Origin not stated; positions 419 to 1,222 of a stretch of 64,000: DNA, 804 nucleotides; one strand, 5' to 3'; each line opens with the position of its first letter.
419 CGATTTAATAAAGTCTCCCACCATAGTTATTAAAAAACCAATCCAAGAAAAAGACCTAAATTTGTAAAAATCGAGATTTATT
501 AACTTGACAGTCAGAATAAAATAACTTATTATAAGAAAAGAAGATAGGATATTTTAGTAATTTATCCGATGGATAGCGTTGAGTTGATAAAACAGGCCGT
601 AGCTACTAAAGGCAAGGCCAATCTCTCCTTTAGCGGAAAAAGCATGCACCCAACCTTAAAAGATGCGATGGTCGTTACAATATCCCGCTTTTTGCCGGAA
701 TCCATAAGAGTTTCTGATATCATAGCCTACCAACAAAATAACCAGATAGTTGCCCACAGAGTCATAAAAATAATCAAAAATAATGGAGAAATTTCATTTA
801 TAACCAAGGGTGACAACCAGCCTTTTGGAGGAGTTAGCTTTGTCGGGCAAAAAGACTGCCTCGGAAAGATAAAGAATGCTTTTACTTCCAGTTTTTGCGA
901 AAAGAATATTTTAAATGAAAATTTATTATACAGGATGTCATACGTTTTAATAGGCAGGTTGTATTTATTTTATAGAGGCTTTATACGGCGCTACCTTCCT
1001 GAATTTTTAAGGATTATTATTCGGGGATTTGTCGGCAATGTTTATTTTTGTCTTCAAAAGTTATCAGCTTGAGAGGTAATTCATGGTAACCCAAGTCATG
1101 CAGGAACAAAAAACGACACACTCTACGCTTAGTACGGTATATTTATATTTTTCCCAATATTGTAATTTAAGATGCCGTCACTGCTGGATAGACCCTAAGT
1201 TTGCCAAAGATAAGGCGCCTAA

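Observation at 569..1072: Cytoplasmic signal-peptidase-I-like (S26) protease at the head of the rSAM operon: candidate leader peptidase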

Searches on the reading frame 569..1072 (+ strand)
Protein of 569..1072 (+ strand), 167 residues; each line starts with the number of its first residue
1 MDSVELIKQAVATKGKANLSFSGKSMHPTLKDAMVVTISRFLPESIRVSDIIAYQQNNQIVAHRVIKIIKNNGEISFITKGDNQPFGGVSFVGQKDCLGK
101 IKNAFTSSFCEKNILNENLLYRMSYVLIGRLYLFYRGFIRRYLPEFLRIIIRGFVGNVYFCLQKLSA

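Call 3: search_protein_families(library=pfam, proteins=[window:569-1072:+], max_evalue=0.01)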
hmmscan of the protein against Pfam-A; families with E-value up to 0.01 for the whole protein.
window:569-1072:+ (167 aa): 1 family
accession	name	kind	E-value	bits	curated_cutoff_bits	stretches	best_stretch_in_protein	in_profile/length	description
PF00717.28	Peptidase_S24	-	0.0024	18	23.3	1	17-78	36-92/116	Peptidase S24-like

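Call 4: search_protein_families(library=ncbifam, proteins=[window:569-1072:+], max_evalue=0.01)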
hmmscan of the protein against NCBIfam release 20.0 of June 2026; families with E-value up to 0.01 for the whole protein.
window:569-1072:+ (167 aa): 3 families
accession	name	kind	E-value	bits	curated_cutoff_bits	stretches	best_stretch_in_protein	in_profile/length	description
TIGR02228.1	sigpep_I_arch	equivalog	1.6e-17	63.8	51.85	1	16-133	31-151/158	signal peptidase I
NF046067.1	SigPepSipWBacil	equivalog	6.2e-11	42.2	190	1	22-87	45-111/189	signal peptidase I SipW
TIGR02227.1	sigpep_I_bact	equivalog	0.0012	18.7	47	1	21-72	25-78/162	signal peptidase I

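Call 5: find_homologous_proteins(query=window:569-1072:+, max_evalue=0.001)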
Query window:569-1072:+ (167 aa): 9 proteins with E <= 0.001 among 40 candidates.
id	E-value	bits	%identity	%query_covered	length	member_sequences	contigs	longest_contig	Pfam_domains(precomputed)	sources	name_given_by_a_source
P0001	1.4e-100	352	99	97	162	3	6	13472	-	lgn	-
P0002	6.6e-75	268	75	99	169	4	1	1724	-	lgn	-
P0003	2.0e-69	251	69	100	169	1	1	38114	-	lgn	-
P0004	9.9e-64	232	64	98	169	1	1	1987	-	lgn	-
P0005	1.0e-62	229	63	99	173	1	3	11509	-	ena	-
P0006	3.8e-61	224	61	100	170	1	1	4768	-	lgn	-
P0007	7.1e-61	223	60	100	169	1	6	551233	-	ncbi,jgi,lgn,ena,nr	ncbi:MAG: signal peptidase I [Candidatus Omnitrophica bacterium]|nr:signal peptidase I [Candidatus O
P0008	7.3e-56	207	59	100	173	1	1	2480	-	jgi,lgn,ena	-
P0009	2.2e-51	192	57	95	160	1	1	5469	-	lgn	-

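Call 8: find_encoding_contigs(protein=P0007, flank=10000, max_places=3)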
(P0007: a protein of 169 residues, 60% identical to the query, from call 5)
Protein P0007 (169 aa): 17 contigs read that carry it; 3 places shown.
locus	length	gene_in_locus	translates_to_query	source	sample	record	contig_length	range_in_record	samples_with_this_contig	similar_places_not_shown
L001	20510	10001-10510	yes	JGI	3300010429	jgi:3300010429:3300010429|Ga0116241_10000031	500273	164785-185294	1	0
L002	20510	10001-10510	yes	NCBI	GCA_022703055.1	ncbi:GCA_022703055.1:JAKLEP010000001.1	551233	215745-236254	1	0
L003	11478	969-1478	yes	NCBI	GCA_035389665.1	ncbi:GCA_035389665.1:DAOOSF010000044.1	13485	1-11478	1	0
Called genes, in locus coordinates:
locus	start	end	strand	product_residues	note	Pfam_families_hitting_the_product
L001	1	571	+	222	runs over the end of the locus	PF02683:DsbD_TM, PF13386:DsbD_2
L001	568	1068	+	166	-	PF00578:AhpC-TSA, PF08534:Redoxin, PF13098:Thioredoxin_2 (weak), PF13905:Thioredoxin_8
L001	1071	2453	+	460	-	PF17767:NAPRTase_N, PF04095:NAPRTase, PF17956:NAPRTase_C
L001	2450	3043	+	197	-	PF00857:Isochorismatase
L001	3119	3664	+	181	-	PF01558:POR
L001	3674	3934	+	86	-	PF13484:Fer4_16 (faint), PF13237:Fer4_10 (faint), PF12797:Fer4_2 (faint), PF12837:Fer4_6 (faint), PF14697:Fer4_21, PF12838:Fer4_7, PF13187:Fer4_9 (weak), PF00037:Fer4 (weak)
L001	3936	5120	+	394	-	PF01855:POR_N, PF02780:Transketolase_C (weak), PF17147:PFOR_II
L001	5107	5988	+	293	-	PF02775:TPP_enzyme_C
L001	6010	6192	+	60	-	PF12797:Fer4_2 (weak), PF00037:Fer4 (weak), PF12837:Fer4_6 (weak), PF13459:Fer4_15, PF14697:Fer4_21 (faint), PF13370:Fer4_13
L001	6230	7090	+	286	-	PF04055:Radical_SAM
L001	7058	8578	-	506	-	PF13623:SurA_N_2, PF13624:SurA_N_3, PF13145:Rotamase_2, PF13616:Rotamase_3 (weak), PF00639:Rotamase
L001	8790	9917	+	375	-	PF13487:HD_5, PF01966:HD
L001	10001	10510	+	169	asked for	-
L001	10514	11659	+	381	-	PF04055:Radical_SAM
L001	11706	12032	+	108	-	-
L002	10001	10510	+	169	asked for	-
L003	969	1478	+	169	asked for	-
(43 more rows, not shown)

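Call 9: find_encoding_contigs(protein=P0003, flank=10000, max_places=2)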
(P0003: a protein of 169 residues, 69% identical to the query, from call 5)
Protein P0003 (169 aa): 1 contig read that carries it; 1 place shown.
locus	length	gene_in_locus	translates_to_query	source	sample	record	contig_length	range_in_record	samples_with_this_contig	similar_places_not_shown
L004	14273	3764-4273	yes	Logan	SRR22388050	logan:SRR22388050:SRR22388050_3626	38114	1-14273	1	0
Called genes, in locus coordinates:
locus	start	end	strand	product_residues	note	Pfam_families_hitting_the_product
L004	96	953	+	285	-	PF04055:Radical_SAM, PF13353:Fer4_12 (weak)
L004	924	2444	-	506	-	PF13623:SurA_N_2, PF13624:SurA_N_3, PF13145:Rotamase_2, PF13616:Rotamase_3 (faint), PF00639:Rotamase (weak), PF27392:TP_0929_3rd (faint)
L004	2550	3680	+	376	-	PF13487:HD_5, PF01966:HD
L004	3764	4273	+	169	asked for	-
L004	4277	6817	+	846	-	PF04055:Radical_SAM, PF13353:Fer4_12 (weak), PF13186:SPASM (weak), PF01209:Ubie_methyltran (faint), PF13847:Methyltransf_31 (weak), PF08241:Methyltransf_11 (weak), PF13649:Methyltransf_25 (weak)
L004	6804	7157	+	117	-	-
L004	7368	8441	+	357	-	PF04055:Radical_SAM, PF13353:Fer4_12 (weak), PF13186:SPASM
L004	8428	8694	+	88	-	PF05402:PqqD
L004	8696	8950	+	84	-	PF05402:PqqD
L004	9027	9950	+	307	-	PF27840:ScmC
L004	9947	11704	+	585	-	PF00664:ABC_membrane, PF00005:ABC_tran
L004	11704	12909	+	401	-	PF14907:NTP_transf_5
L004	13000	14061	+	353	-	PF02563:Poly_export, PF22461:SLBB_2, PF10531:SLBB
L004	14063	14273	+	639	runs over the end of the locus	PF02706:Wzz, PF13807:GNVR, PF01656:CbiA (weak), PF10609:ParA (faint), PF13614:AAA_31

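Call 12: search_solved_structures(query=A1, max_evalue=1, show_alignments=3)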
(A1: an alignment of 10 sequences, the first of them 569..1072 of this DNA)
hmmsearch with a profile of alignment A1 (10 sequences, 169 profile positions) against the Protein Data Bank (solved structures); distinct sequences matched with E-value up to 1: 5.
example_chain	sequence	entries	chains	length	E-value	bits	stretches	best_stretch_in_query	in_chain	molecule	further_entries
7p2q_A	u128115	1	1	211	2.7e-07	33.6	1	24-105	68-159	Signal peptidase complex catalytic subunit SEC11C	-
7p2p_A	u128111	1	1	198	1e-05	28.4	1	23-101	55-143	Signal peptidase complex catalytic subunit SEC11A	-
9rjb_A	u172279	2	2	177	2.6e-05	27.1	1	25-101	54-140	Signal peptidase complex catalytic subunit SEC11A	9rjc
4nv4_A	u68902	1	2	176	0.18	14.6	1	21-59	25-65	Signal peptidase I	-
4lgo_A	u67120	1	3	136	0.78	12.6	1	52-95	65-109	VompD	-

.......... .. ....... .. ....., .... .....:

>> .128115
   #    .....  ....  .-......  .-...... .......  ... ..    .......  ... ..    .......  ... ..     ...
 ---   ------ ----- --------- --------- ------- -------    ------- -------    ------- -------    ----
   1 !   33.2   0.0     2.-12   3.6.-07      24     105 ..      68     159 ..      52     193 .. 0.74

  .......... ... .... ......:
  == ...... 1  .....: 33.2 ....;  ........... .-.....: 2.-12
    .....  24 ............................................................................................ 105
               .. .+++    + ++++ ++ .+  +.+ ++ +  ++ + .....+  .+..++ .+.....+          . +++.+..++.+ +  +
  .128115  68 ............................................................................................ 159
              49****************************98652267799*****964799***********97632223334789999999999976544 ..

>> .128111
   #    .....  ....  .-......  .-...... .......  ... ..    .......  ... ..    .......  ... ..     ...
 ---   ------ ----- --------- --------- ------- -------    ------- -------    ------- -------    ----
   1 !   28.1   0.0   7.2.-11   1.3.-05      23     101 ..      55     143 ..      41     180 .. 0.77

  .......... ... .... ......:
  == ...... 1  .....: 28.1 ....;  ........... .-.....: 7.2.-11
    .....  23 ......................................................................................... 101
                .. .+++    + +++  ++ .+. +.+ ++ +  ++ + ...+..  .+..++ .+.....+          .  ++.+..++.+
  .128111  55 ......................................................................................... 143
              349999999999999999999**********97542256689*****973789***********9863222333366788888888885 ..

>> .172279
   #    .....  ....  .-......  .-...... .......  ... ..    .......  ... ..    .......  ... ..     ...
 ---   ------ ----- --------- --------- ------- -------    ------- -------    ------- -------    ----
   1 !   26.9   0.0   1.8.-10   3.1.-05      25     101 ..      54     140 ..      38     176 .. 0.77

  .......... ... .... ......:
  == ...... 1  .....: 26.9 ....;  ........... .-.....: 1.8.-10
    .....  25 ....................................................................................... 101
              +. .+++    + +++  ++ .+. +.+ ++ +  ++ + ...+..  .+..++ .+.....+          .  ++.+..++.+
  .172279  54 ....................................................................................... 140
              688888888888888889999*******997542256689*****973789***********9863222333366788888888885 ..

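Call 18: predict_structure(alignment_id=A1)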
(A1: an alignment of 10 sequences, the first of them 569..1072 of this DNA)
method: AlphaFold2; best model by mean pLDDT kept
length: 167 residues; sequences in the alignment: 10
mean_pLDDT: 72.1   pTM: 0.67
mean pLDDT of the five models: 72.1, 69.1, 65.9, 51.5, 42.7
residues with pLDDT >= 90: 6; 70-90: 97; 50-70: 48; < 50: 16
segments of 3 or more residues with pLDDT < 50: 23-25, 27-32, 109-111
pLDDT, mean of each block of 10 residues (from residue 1): 76 80 48 70 84 83 87 86 61 88 64 59 73 70 69 67 56
secondary structure, 60 per line:
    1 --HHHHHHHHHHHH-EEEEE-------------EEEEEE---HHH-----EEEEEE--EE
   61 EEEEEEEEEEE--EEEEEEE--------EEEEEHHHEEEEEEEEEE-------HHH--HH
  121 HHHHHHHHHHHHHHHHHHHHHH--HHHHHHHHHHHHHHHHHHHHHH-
elements in order: H3-14 E16-20 E34-39 E51-56 E59-71 E74-80 E89-93 E97-106 H119-142 H145-166

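Call 19: search_protein_representatives(alignment_id=A1)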
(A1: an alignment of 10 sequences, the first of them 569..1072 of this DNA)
Query: 10 sequences, 169 profile positions. Proteins with E-value up to 0.001 (for the whole library): 5560; up to 1e-10: 132; up to 1e-30: 10. The best 150 are listed.
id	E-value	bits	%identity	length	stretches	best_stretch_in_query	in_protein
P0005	8.2e-86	302.2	-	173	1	1-167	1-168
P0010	1.7e-63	229.6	-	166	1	1-165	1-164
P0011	2.3e-40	154.3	-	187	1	4-166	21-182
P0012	1.9e-38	148.0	-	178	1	5-160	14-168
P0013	2.8e-35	137.7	-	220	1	5-165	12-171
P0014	6.6e-34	133.2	-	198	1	4-166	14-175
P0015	1.5e-33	132.1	-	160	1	6-162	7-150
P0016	6.7e-33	130.0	-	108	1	30-137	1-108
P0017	1.4e-32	129.0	-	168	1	14-167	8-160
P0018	4.4e-31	124.1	-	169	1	6-158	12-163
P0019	1.5e-29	119.1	-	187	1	6-166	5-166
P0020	3.7e-29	117.8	-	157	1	26-167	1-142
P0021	2.1e-25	105.6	-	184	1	7-166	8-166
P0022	3.8e-25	104.8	-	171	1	4-151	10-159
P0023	9.4e-25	103.5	-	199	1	4-166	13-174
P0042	2.4e-13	66.4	-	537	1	6-121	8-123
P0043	3.7e-13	65.8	-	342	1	18-155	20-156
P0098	1.3e-11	60.8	-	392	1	6-102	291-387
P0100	1.4e-11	60.6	-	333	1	8-156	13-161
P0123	4.9e-11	58.8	-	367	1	17-145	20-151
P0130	7.1e-11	58.3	-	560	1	5-155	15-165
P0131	7.3e-11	58.3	-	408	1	11-102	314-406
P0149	1.4e-10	57.4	-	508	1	13-131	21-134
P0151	1.5e-10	57.3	-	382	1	13-104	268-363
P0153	1.5e-10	57.3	-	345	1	5-104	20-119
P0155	1.5e-10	57.2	-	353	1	5-102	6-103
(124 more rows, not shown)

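Call 24: fold_search(model_id=the predicted structure, library=pdb)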
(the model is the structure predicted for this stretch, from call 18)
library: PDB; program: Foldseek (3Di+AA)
matches with E <= 10: 799; with E <= 0.001: 2
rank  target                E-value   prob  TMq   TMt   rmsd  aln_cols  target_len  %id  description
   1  7p2p_A                6.6e-05  1.00  0.48  0.54   4.7       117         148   22  Human Signal Peptidase Complex Paralog A (SPC-A) (released 2021-10-06)
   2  4n31_A                8.5e-04  1.00  0.44  0.51   7.5       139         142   12  Structure and activity of Streptococcus pyogenes SipA: a signal peptidase homologue essential for pilus polymerisation (released 2014-08-20)
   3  6a2t                  1.5e-03  1.00  0.38  0.60   3.7        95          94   15  Mycobacterium tuberculosis LexA C-domain K197A (released 2019-01-23)
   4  6a2s_A                2.2e-03  1.00  0.37  0.56   5.2       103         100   14  Mycobacterium tuberculosis LexA C-domain S160A (released 2019-01-23)
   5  6a2q                  2.9e-03  1.00  0.36  0.57   4.0        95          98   16  Mycobacterium tuberculosis LexA C-domain I (released 2019-01-23)
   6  7b5g_C                3.1e-03  1.00  0.36  0.45   4.1        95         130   12  Crystal structure of E.coli LexA in complex with nanobody NbSOS3(Nb14527) (released 2022-09-14)
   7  4n31_B                3.7e-03  1.00  0.44  0.54   6.7       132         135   11  Structure and activity of Streptococcus pyogenes SipA: a signal peptidase homologue essential for pilus polymerisation (released 2014-08-20)
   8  1jhf_B                3.7e-03  1.00  0.37  0.51   4.0        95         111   12  LEXA G85D MUTANT (released 2001-09-19)
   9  6a2r_A                3.9e-03  1.00  0.36  0.56   4.2        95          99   16  Mycobacterium tuberculosis LexA C-domain II (released 2019-01-23)
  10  1jhe_A                3.9e-03  1.00  0.36  0.47   4.0        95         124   12  LEXA L89P Q92W E152A K156A MUTANT (released 2001-09-19)
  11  5t5h_P                5.2e-03  0.98  0.29  0.32  13.3       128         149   17  Structure and assembly model for the Trypanosoma cruzi 60S ribosomal subunit (released 2016-10-12)
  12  4wvj_A                5.5e-03  1.00  0.42  0.15   7.3       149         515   15  Crystal structure of the Type-I signal peptidase from Staphylococcus aureus (SpsB) in complex with an inhibitor peptid (released 2015-09-23)
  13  3jso_A                5.8e-03  1.00  0.36  0.33   4.1        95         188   12  Classic Protein With a New Twist: crystal structure of a LexA repressor DNA complex (released 2010-08-18)
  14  1jhh_B                6.2e-03  1.00  0.36  0.49   4.0        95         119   10  LEXA S119A MUTANT (released 2001-09-19)
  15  4wvh_A                6.6e-03  1.00  0.42  0.15   7.3       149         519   15  Crystal structure of the Type-I signal peptidase from Staphylococcus aureus (SpsB) in complex with a substrate peptide (released 2015-09-23)
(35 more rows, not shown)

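Call 28: find_homologous_proteins(query=A3, max_evalue=0.00001)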
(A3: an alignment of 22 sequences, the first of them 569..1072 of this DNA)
Query A3 (22 sequences) (167 aa, profile of the alignment): 88 proteins with E <= 0.00001 among 2438 candidates.
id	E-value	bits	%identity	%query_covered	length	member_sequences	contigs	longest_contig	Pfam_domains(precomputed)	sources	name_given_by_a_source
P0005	4.0e-62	227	63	99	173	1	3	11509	-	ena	-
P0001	2.1e-61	225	99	97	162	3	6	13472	-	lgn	-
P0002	1.3e-60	222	75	99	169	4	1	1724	-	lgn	-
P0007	3.6e-60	221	60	100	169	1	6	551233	-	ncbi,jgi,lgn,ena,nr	ncbi:MAG: signal peptidase I [Candidatus Omnitrophica bacterium]|nr:signal peptidase I [Candidatus O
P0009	9.4e-60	219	57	95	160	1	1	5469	-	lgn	-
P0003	5.2e-59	217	69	100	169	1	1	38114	-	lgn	-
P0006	1.0e-57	213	61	100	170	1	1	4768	-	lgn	-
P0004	6.0e-57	210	64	98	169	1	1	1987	-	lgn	-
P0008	1.4e-55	206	59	100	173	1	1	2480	-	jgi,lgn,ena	-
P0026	6.4e-53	197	30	80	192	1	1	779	-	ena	-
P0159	1.4e-45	173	36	62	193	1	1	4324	-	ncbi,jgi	-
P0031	3.1e-38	149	34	79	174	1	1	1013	PF00717.29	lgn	-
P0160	1.0e-17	82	31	60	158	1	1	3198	-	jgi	-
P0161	1.2e-17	82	30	58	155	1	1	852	PF00717.29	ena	-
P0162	1.9e-17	81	35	52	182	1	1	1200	PF00717.29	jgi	jgi:signal peptidase I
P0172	1.1e-12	66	31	62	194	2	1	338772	PF00717.29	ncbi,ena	-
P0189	5.3e-11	60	23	47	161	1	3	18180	-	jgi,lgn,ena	-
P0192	2.0e-10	59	26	41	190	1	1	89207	-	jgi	jgi:hypothetical protein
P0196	5.3e-10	57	29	61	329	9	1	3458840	PF00717.29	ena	-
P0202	2.7e-9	55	31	38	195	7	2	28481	-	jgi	jgi:hypothetical protein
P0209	1.6e-8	52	27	39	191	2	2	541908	-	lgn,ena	-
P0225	5.9e-7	47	28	41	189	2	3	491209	PF00717.29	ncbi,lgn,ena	-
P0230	5.7e-6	44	27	43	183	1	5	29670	-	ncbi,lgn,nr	ncbi:MAG: S24/S26 family peptidase [Acidobacteria bacterium]|nr:S24/S26 family peptidase [Acidobacte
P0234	8.1e-6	44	-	-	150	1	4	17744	-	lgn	-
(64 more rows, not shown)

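Call 30: find_encoding_contigs(protein=P0172, flank=9000, max_places=1)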
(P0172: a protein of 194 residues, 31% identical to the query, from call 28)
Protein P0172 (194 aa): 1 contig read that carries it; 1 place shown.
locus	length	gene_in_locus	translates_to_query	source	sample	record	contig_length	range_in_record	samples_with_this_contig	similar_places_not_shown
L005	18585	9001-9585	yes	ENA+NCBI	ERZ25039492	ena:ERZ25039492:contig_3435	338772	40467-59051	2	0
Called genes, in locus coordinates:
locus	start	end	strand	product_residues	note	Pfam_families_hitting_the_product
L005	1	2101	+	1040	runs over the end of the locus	PF00082:Peptidase_S8, PF02225:PA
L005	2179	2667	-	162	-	-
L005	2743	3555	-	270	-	PF03704:BTAD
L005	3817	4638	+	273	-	PF01790:LGT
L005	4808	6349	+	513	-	PF00171:Aldedh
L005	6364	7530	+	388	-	PF00355:Rieske, PF00848:Ring_hydroxyl_A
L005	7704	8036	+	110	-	PF05402:PqqD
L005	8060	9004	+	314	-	PF27840:ScmC (weak)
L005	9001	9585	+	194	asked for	PF00717:Peptidase_S24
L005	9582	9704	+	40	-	-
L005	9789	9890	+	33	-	-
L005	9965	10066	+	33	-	-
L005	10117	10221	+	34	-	-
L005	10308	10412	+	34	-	-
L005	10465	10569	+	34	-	-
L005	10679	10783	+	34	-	-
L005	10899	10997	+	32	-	-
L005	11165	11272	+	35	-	-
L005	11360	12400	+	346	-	PF00005:ABC_tran, PF13304:AAA_21 (faint)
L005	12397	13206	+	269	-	PF01061:ABC2_membrane, PF12698:ABC2_membrane_3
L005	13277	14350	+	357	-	PF14907:NTP_transf_5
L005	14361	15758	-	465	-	PF01979:Amidohydro_1, PF12890:DHOase (weak), PF07969:Amidohydro_3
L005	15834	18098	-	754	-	PF01040:UbiA, PF00535:Glycos_transf_2, PF13641:Glyco_tranf_2_3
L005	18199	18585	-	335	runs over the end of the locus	PF00296:Bac_luciferase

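Call 31: find_encoding_contigs(protein=P0225, flank=9000, max_places=1)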
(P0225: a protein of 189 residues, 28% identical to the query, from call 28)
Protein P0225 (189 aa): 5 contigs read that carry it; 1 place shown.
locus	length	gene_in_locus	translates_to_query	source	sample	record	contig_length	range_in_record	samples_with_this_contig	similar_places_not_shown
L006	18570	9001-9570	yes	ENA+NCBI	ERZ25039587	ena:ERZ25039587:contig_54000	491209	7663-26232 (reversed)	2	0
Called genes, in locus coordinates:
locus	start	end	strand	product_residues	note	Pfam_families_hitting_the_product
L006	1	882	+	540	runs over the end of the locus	-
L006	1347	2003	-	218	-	-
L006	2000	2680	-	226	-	PF00656:Peptidase_C14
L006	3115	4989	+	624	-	-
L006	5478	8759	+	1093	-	-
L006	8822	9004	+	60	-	-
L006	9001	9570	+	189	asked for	PF00717:Peptidase_S24 (weak)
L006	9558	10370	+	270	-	PF27840:ScmC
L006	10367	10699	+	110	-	PF05402:PqqD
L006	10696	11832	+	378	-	PF04055:Radical_SAM, PF13186:SPASM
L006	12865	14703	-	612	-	-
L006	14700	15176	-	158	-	PF26390:MamS_MamX (weak)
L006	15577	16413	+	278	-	PF00154:RecA_N, PF27531:MT3502_N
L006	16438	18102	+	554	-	PF00817:IMS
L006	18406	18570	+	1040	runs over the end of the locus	PF02811:PHP, PF07733:DNA_pol3_alpha, PF17657:DNA_pol3_finger, PF14579:HHH_6, PF01336:tRNA_anti-codon (weak)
